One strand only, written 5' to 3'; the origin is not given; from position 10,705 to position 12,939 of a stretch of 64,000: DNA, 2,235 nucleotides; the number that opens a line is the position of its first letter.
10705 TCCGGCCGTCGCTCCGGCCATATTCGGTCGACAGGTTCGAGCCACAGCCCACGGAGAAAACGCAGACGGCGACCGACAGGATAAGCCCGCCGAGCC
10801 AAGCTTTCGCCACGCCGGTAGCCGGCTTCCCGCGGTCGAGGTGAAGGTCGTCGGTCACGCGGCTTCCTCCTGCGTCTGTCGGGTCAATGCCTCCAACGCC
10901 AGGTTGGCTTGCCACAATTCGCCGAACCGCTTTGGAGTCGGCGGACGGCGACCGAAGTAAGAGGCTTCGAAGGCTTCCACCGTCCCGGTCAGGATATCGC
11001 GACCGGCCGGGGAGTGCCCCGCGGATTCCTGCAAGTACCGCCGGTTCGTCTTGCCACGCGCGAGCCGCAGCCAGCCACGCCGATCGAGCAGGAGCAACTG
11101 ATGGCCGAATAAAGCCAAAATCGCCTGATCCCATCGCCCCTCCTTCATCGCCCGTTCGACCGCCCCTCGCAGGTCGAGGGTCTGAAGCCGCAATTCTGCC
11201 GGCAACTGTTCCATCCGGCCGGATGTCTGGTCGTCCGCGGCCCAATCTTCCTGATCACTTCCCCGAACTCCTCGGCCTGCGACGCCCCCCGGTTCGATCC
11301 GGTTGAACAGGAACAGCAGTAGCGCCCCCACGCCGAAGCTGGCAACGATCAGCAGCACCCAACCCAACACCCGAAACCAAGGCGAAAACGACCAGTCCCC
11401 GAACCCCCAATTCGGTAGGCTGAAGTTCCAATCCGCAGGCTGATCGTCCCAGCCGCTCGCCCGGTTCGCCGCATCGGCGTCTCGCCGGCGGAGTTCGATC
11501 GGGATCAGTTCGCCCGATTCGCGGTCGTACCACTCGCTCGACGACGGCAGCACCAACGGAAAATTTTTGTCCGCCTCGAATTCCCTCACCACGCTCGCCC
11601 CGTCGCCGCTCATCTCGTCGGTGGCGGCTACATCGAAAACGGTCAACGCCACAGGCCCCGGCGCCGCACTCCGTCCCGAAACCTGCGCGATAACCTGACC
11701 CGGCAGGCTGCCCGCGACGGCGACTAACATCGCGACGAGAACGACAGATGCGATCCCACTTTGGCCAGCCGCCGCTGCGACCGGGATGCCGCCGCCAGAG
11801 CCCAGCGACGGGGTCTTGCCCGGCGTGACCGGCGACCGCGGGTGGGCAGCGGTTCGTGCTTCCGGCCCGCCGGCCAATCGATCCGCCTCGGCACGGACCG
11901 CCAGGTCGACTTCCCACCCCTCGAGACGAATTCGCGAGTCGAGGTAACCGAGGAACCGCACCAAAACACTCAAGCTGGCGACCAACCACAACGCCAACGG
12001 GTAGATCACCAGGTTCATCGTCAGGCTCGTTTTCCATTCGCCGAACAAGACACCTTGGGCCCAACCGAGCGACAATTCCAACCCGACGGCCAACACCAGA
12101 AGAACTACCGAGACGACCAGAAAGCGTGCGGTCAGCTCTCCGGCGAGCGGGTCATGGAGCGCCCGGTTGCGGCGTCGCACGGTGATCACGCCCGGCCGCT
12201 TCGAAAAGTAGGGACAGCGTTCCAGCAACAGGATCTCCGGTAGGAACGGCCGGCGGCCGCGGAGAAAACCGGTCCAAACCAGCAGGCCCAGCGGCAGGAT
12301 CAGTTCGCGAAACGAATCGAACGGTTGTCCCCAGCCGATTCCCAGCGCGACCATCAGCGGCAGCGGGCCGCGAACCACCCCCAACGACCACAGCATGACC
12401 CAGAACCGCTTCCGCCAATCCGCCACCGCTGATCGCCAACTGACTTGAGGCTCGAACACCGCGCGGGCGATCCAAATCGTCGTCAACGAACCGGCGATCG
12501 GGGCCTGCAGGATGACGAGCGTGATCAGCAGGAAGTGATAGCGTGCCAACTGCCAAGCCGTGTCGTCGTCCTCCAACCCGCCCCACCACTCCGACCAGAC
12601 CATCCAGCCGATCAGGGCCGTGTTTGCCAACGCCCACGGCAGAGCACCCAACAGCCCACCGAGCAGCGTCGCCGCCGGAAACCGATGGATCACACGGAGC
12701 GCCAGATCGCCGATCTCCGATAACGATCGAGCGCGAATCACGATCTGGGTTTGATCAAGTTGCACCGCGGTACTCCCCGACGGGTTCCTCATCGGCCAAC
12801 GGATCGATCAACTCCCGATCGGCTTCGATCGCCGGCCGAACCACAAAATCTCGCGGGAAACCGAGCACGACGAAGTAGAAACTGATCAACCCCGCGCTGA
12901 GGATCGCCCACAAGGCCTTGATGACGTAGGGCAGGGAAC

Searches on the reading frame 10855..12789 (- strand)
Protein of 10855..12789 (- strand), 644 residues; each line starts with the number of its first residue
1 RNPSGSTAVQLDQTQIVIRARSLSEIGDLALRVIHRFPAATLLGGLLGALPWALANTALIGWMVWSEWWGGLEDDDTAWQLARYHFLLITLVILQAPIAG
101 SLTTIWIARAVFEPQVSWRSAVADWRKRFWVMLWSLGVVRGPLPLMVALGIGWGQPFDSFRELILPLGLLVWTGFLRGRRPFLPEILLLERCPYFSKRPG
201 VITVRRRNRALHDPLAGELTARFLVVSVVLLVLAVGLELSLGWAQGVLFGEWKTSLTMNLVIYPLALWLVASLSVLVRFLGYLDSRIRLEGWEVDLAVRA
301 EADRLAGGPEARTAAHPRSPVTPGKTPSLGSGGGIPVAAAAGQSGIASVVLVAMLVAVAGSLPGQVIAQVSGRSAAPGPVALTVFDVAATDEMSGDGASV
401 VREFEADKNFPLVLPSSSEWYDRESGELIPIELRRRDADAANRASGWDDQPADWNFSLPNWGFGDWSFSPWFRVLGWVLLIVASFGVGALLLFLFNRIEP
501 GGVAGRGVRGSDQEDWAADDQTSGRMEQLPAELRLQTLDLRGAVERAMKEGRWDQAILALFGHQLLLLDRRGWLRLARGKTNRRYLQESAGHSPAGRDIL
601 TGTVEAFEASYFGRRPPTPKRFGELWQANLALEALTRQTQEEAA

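Call 45: search_protein_families(library=pfam, proteins=[window:10855-12789:-], max_evalue=0.00001)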
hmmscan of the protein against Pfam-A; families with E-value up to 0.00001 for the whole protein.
window:10855-12789:- (644 aa): 1 family
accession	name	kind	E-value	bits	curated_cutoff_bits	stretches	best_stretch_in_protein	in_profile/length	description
PF13559.11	DUF4129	-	3.8e-09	36.9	24.8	1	565-628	6-67/69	Domain of unknown function (DUF4129)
